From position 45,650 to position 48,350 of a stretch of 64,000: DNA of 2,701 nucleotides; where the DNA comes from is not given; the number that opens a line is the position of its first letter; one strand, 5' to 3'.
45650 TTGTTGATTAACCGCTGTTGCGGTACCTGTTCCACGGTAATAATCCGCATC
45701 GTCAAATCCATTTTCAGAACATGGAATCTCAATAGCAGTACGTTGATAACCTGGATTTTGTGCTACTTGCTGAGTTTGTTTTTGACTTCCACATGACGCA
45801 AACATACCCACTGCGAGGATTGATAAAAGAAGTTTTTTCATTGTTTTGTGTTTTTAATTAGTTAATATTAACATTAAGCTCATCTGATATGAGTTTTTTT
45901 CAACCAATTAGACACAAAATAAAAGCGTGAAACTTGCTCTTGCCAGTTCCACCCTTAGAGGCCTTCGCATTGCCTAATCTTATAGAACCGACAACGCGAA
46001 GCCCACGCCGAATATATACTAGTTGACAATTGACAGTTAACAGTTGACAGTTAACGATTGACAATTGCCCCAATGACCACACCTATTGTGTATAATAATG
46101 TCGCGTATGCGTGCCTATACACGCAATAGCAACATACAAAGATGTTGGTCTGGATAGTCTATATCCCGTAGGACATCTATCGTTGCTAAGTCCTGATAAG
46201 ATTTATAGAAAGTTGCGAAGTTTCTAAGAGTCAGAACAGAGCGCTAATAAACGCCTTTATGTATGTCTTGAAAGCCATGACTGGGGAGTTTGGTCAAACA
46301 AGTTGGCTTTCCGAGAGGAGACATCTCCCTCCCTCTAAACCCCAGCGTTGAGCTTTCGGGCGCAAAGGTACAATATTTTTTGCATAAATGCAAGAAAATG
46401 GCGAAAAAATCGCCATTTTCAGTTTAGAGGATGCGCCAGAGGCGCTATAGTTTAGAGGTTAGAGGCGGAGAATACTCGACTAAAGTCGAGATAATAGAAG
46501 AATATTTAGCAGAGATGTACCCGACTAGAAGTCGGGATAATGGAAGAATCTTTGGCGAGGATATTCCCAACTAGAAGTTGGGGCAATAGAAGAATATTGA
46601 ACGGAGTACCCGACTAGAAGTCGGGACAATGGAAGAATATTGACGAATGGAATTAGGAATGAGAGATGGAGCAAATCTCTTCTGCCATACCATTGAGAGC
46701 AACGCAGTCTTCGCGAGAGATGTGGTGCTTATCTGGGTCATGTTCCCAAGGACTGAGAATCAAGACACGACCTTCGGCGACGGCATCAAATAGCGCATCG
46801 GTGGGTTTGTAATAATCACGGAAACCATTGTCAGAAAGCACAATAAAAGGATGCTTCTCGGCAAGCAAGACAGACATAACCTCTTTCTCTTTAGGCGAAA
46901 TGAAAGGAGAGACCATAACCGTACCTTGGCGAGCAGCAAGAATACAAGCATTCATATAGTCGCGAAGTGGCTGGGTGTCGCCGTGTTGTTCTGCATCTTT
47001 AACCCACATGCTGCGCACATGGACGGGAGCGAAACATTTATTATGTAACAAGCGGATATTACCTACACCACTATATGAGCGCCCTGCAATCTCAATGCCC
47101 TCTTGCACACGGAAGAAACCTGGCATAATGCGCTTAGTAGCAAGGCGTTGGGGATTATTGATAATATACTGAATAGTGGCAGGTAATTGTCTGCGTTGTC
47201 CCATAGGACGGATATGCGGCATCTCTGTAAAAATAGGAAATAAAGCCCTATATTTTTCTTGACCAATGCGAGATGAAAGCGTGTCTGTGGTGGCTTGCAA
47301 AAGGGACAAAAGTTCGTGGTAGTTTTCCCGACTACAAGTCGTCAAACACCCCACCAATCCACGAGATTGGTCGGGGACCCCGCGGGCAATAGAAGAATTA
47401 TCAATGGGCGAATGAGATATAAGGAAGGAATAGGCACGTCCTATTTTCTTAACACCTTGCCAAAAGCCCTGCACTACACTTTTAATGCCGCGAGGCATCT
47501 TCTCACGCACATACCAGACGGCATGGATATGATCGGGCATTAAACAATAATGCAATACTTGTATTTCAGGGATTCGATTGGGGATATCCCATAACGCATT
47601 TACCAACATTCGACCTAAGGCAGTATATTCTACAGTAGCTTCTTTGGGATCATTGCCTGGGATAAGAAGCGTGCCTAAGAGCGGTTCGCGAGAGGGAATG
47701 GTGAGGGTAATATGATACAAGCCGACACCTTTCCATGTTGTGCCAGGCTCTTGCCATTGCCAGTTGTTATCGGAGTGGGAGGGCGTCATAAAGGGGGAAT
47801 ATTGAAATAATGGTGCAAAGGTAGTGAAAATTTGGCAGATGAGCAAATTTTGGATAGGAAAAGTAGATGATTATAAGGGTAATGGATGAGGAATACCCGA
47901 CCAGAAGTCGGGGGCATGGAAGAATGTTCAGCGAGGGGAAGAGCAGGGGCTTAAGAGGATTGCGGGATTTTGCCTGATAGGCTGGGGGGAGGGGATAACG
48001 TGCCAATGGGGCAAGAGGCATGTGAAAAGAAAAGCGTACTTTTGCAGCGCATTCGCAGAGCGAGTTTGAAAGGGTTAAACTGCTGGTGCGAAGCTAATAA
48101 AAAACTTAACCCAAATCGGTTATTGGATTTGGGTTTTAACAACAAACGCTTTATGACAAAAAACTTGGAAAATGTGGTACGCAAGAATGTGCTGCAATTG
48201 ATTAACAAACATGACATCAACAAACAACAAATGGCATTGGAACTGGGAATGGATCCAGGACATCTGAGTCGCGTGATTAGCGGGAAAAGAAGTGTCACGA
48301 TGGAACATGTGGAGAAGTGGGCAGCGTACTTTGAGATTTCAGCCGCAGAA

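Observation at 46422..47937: RAYT-like HUH transposase embedded in a hairpin REP array that shows compensatory stem changes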

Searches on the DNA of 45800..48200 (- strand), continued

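Call 60: search_with_rna_model(model_id=R1, sources=[L052, L053, L054, L055, L056, L057, L058, L059, L060, L061, L062, L063, L064, L065, L066, L067, L068, L069, L070, L071, L072, L073, L074, L075, L076, L077, L078, L079, L080, L081, L082, L083, L084, L085, L086, L087, L088, L089, L090, L091, L092, L093, L094, L095, L096, L097, L098, L099, L100, L101, L102, L103, L104, L105, L106, L107, L108, L109, L110, L111, L112, L113, L114, L115, L116, L117, L118, L119, L120, L121, L122, L123, L124, L125, L126, L127, L128, L129, L130, L131], max_evalue=0.01, make_alignment=true)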
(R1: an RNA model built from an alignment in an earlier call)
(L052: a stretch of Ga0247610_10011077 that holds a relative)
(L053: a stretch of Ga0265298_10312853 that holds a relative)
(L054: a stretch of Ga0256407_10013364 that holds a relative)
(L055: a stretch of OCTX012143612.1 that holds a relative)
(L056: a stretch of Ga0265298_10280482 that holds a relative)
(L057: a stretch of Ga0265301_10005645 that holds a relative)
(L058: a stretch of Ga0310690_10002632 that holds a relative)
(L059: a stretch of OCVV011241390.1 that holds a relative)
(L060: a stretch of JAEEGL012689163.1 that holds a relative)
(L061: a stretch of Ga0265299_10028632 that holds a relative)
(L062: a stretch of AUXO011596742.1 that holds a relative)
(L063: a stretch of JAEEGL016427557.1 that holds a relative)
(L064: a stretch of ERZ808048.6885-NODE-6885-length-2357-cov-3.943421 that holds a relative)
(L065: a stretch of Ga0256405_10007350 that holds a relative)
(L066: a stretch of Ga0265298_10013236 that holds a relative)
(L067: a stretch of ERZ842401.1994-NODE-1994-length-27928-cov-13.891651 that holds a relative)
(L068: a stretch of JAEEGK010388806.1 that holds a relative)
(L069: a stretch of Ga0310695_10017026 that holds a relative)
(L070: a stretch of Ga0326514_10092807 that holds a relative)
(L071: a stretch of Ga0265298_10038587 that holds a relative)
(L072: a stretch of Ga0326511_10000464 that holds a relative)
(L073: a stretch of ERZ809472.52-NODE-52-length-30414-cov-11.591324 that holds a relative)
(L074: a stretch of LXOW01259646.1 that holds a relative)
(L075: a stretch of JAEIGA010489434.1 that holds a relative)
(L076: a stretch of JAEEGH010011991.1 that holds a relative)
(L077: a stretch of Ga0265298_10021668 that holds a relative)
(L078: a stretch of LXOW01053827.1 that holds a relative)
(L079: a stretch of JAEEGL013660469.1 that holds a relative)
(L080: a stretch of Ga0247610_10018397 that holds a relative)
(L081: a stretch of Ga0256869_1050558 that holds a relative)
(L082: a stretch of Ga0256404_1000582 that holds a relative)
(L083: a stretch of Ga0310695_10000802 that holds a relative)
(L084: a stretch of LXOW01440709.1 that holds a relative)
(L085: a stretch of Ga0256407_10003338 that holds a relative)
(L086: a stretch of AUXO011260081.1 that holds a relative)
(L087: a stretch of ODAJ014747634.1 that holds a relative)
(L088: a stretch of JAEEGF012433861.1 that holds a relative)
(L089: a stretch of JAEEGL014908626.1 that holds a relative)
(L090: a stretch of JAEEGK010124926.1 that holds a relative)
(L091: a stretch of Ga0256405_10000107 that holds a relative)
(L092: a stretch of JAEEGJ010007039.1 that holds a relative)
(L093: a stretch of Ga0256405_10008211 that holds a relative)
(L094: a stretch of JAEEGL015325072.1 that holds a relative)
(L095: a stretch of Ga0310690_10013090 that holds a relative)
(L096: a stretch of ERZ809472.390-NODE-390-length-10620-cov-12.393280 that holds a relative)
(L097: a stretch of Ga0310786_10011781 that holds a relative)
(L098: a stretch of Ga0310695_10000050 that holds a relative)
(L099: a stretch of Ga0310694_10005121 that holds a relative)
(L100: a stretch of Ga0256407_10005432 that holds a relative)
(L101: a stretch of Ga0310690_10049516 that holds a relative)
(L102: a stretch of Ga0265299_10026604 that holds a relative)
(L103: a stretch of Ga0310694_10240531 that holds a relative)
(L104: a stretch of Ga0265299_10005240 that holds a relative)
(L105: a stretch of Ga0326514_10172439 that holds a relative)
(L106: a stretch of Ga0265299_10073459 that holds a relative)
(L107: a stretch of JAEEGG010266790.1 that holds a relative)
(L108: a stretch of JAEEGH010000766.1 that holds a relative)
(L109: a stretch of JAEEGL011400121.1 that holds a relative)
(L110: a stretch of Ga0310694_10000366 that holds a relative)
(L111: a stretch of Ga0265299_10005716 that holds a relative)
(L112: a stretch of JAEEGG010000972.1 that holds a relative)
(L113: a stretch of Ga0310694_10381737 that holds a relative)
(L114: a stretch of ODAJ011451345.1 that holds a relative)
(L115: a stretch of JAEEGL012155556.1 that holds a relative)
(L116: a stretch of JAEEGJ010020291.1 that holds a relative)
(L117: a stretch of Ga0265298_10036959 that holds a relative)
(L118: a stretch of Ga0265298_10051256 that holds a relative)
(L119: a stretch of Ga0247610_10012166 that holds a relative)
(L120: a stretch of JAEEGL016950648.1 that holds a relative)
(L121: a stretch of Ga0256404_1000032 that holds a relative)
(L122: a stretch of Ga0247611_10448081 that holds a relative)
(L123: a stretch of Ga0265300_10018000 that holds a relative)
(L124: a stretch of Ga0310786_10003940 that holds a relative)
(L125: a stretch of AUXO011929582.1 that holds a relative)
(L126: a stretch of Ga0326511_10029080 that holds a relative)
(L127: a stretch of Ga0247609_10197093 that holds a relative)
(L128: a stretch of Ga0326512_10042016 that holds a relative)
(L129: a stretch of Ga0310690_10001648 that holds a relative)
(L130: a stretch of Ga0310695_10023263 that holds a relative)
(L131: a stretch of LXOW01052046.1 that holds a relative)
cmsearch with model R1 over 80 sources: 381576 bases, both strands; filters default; matches with E-value up to 0.01: 185.
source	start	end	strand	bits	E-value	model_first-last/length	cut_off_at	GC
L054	3348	3389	+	53.3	2e-11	1-42/42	no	0.5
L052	3348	3389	+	53.2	2e-11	1-42/42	no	0.48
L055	801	842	+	53.2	2e-11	1-42/42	no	0.48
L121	3336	3377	+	53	2.4e-11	1-42/42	no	0.48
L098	3336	3377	+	52.3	3.6e-11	1-42/42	no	0.5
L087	471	512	+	50.9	8.7e-11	1-42/42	no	0.48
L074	1164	1205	+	50.3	1.2e-10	1-42/42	no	0.57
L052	4087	4128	+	50.3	1.2e-10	1-42/42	no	0.48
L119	3348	3389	+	50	1.5e-10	1-42/42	no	0.5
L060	3342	3383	+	49.8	1.6e-10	1-42/42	no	0.45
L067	1870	1911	+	49.5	1.9e-10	1-42/42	no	0.4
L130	1185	1226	+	49.1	2.5e-10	1-42/42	no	0.45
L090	1855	1896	+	48.9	2.8e-10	1-42/42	no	0.52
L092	3399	3440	+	48.9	2.8e-10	1-42/42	no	0.52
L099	3324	3365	+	48.9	2.8e-10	1-42/42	no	0.55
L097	3324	3365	+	48.8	3e-10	1-42/42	no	0.57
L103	932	973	+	48.6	3.4e-10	1-42/42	no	0.6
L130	1089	1130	+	48.5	3.6e-10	1-42/42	no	0.5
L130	1137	1178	+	48.5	3.6e-10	1-42/42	no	0.45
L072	3327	3368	+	48.5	3.7e-10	1-42/42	no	0.48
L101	2385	2426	+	48.4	3.8e-10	1-42/42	no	0.5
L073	3354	3395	+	48.3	4.1e-10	1-42/42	no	0.5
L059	3348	3389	+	48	4.9e-10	1-42/42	no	0.4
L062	2142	2183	+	48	4.9e-10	1-42/42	no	0.4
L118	2314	2355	+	47.8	5.5e-10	1-42/42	no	0.5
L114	941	982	+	47.5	6.7e-10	1-42/42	no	0.5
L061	2845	2886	+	47.3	7.5e-10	1-42/42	no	0.52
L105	891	932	+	47.3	7.6e-10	1-42/42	no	0.52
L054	4126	4167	+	47.3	7.7e-10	1-42/42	no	0.48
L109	2096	2137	+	47.1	8.7e-10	1-42/42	no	0.4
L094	3384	3425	+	47.1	8.7e-10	1-42/42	no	0.5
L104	610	651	+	47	9.1e-10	1-42/42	no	0.64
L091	3327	3368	+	47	9.3e-10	1-42/42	no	0.52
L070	615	656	+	46.8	1e-09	1-42/42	no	0.57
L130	1041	1082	+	46.4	1.3e-09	1-42/42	no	0.52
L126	635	676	+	46.2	1.5e-09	1-42/42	no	0.52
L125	488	529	+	46.1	1.6e-09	1-42/42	no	0.4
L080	3273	3314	+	46.1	1.6e-09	1-42/42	no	0.52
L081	331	372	+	46.1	1.6e-09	1-42/42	no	0.52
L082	3324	3365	+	46.1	1.6e-09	1-42/42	no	0.52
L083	3324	3365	+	46.1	1.6e-09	1-42/42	no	0.52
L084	1618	1659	+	46.1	1.6e-09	1-42/42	no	0.52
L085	3324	3365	+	46.1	1.6e-09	1-42/42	no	0.52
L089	590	631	+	46.1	1.6e-09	1-42/42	no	0.52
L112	3348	3389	+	46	1.7e-09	1-42/42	no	0.48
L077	3324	3365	+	45.9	1.8e-09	1-42/42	no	0.52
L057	2328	2369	+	45.2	2.8e-09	1-42/42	no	0.45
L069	3324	3365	+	45.2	2.8e-09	1-42/42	no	0.55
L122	602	643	+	44.9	3.3e-09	1-42/42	no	0.48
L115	3474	3515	+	43.5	7.8e-09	1-42/42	no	0.62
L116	3342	3383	+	43.3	8.6e-09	1-42/42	no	0.62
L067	2590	2631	+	43.1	1e-08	1-42/42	no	0.48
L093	3336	3377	+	43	1.1e-08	1-42/42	no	0.5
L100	1655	1696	+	43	1.1e-08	1-42/42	no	0.5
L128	1691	1732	+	42.3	1.6e-08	1-42/42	no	0.64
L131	2305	2346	+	42.3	1.6e-08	1-42/42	no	0.64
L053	534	575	+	42.1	1.8e-08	1-42/42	no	0.55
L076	3324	3365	+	41.6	2.4e-08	1-42/42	no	0.52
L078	483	524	+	41.6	2.4e-08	1-42/42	no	0.52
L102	734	775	+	41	3.5e-08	1-42/42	no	0.4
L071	2388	2429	+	40.9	3.7e-08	1-42/42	no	0.43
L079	3339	3380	+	40.8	4.1e-08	1-42/42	no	0.45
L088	807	848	+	40.8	4.1e-08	1-42/42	no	0.45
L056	575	616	+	40.6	4.6e-08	1-42/42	no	0.55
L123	3534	3575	+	39.6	8.3e-08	1-42/42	no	0.33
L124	4038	4079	+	39.6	8.3e-08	1-42/42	no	0.33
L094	3336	3377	+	39.2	1e-07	1-42/42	no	0.4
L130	993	1034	+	39.2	1e-07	1-42/42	no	0.48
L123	2838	2879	+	39.2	1.1e-07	1-42/42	no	0.5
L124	3342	3383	+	39.2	1.1e-07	1-42/42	no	0.5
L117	790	831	+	37.5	2.9e-07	1-42/42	no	0.48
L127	498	539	+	36.6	5.2e-07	1-42/42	no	0.45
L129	1569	1610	-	36.2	6.5e-07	1-42/42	no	0.33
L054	4074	4115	+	34.4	1.9e-06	1-42/42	no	0.57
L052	4035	4076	+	33.8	2.8e-06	1-42/42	no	0.55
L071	1701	1742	+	33.6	3.3e-06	1-42/42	no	0.38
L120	3483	3524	+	33.5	3.4e-06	1-42/42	no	0.52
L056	1311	1352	+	33.5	3.5e-06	1-42/42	no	0.52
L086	2722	2763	+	33.4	3.7e-06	1-42/42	no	0.4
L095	2671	2712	-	33.3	4e-06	1-42/42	no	0.48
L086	2032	2073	+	33.1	4.5e-06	1-42/42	no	0.43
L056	109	151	+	33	4.7e-06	1-42/42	no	0.47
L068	1241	1282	-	32.8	5.2e-06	1-42/42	no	0.4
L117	801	842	-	32.3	7e-06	1-42/42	no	0.52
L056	1454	1495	+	32.3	7.4e-06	1-42/42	no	0.55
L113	523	564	+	31.9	9.3e-06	1-42/42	no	0.5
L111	3327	3371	+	31.5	1.2e-05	1-42/42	no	0.38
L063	4023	4064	-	31.5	1.2e-05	1-42/42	no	0.4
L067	2512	2553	+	31.4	1.2e-05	1-42/42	no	0.45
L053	26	68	+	31.3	1.3e-05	1-42/42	no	0.44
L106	1729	1770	+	31.1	1.5e-05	1-42/42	no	0.45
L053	450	492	+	31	1.6e-05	1-42/42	no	0.4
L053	1369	1410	+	30.8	1.8e-05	1-42/42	no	0.5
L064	883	927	+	30.8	1.8e-05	1-42/42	no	0.42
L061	2221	2263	-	30.7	1.9e-05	1-42/42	no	0.53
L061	3514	3556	-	30.5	2.1e-05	1-42/42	no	0.49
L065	4023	4064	-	30.3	2.4e-05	1-42/42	no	0.48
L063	3348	3389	-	30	3e-05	1-42/42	no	0.36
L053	1297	1338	+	29.9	3.1e-05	1-42/42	no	0.48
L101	2396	2439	-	29.7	3.5e-05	1-42/42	no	0.52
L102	268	311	-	29.1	4.9e-05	1-42/42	no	0.41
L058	1340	1382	+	29.1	5.1e-05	1-42/42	no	0.49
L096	3447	3488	+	29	5.3e-05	1-42/42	no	0.52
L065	3348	3389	-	28.8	6.2e-05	1-42/42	no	0.45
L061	2380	2422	-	28.7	6.6e-05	1-42/42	no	0.51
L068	563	604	-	28.5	7.2e-05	1-42/42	no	0.36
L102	745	788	-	28.5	7.3e-05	1-42/42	no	0.45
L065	4011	4053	+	28.5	7.3e-05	1-42/42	no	0.56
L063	4011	4053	+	28.3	8.3e-05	1-42/42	no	0.42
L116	3353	3396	-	28.1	9.5e-05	1-42/42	no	0.61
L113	482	523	-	28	0.0001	1-42/42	no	0.48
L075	1114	1158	+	27.9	0.00011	1-42/42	no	0.42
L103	943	986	-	27.8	0.00011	1-42/42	no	0.57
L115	3349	3390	-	27.4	0.00015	1-42/42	no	0.6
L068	1229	1271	+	27.4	0.00015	1-42/42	no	0.49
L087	1149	1190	-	26.8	0.00021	1-42/42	no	0.43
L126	646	689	-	26.6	0.00023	1-42/42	no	0.48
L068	551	593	+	26.6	0.00024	1-42/42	no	0.42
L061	2856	2899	-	26.4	0.00027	1-42/42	no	0.5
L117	1466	1507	+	26.4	0.00027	1-42/42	no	0.5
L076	3335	3378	-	26.4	0.00027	1-42/42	no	0.48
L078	494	537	-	26.4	0.00027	1-42/42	no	0.48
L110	3349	3390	-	26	0.00033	1-42/42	no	0.52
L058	2021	2063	+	25.9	0.00035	1-42/42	no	0.42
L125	499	542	-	25.8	0.00038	1-42/42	no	0.36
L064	1816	1847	+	25.7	0.00041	11-42/42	no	0.41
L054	4137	4179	-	25.6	0.00042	1-42/42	no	0.49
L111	2781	2808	+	25.5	0.00046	15-42/42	no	0.29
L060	3353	3396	-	24.7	0.00073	1-42/42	no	0.43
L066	4014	4056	+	24.6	0.00079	1-42/42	no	0.49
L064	897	928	-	24.4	0.00088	11-42/42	no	0.44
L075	1838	1869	+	24.4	0.0009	11-42/42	no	0.41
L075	1887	1918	+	24.4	0.0009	11-42/42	no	0.41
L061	3508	3544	+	24.3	0.00092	1-42/42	no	0.57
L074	1175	1218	-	24.3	0.00094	1-42/42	no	0.52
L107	844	885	+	24.1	0.001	1-42/42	no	0.64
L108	678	719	+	24.1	0.001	1-42/42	no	0.64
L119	3359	3402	-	24.1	0.0011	1-42/42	no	0.5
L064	1608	1639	+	24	0.0012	11-42/42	no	0.5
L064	1688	1719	+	24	0.0012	11-42/42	no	0.5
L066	3339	3381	+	23.8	0.0013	1-42/42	no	0.37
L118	2325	2368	-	23.7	0.0013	1-42/42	no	0.45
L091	3338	3381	-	23.7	0.0014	1-42/42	no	0.5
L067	2601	2632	-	23.5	0.0016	11-42/42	no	0.5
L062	1570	1611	+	23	0.0021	1-42/42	no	0.62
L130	1052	1082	-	22.9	0.0022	12-42/42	no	0.52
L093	3347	3390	-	22.9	0.0022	1-42/42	no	0.41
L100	1666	1709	-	22.9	0.0022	1-42/42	no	0.41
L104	464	505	-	22.8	0.0024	1-42/42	no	0.62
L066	3351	3392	-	22.8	0.0024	1-42/42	no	0.36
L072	3338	3381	-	22.7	0.0025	1-42/42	no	0.45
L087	482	525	-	22.7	0.0026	1-42/42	no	0.52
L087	1137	1179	+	22.6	0.0027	1-42/42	no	0.47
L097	3335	3362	-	22.4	0.003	15-42/42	no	0.54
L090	1866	1912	-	22.4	0.0031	1-42/42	no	0.49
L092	3410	3456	-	22.4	0.0031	1-42/42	no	0.49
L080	3284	3327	-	22.4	0.0031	1-42/42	no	0.52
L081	342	385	-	22.4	0.0031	1-42/42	no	0.52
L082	3335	3378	-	22.4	0.0031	1-42/42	no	0.52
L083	3335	3378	-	22.4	0.0031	1-42/42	no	0.52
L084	1629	1672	-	22.4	0.0031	1-42/42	no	0.52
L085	3335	3378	-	22.4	0.0031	1-42/42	no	0.52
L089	601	644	-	22.4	0.0031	1-42/42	no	0.52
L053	38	80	-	22.3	0.0033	1-42/42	no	0.51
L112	2898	2922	+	22.2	0.0034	18-42/42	no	0.52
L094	3395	3425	-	22.2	0.0034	12-42/42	no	0.48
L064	1547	1591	+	22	0.0039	1-42/42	no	0.4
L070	626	669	-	21.9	0.0042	1-42/42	no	0.55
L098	3347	3390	-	21.9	0.0042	1-42/42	no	0.43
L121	3347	3390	-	21.9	0.0042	1-42/42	no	0.41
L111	3341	3384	-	21.6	0.005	1-42/42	no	0.41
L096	3343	3384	-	21.5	0.0054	1-42/42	no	0.55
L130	1100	1130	-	21.4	0.0055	12-42/42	no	0.48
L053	1234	1276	+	21.4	0.0056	1-42/42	no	0.56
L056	121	163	-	21.3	0.006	1-42/42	no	0.53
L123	3545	3587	-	21.2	0.0063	1-42/42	no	0.3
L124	4049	4091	-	21.2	0.0063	1-42/42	no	0.3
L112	2892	2935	-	21.2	0.0064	1-42/42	no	0.48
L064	1776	1807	+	21.1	0.0067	11-42/42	no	0.47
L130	1196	1226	-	21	0.0071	12-42/42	no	0.42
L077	3335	3378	-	21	0.0072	1-42/42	no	0.52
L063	3336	3378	+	20.9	0.0074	1-42/42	no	0.42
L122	613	647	-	20.6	0.0091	1-42/42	no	0.49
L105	902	945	-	20.5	0.0099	1-42/42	no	0.52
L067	1881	1928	-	20.4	0.01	1-42/42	no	0.38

Alignment A3: 150 matches aligned to the model, 56 columns, each read 5' to 3' on its own strand. Consensus structure (alignment columns), stored with it:
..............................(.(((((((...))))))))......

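Call 61: search_rna_families(source=window, start=45800, end=48200, threshold=evalue, max_evalue=1)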
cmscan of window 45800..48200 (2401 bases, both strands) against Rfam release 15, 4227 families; matches with E-value up to 1: 0.
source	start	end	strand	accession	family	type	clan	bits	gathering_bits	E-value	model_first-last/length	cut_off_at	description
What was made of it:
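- No Rfam family matches (call 61).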
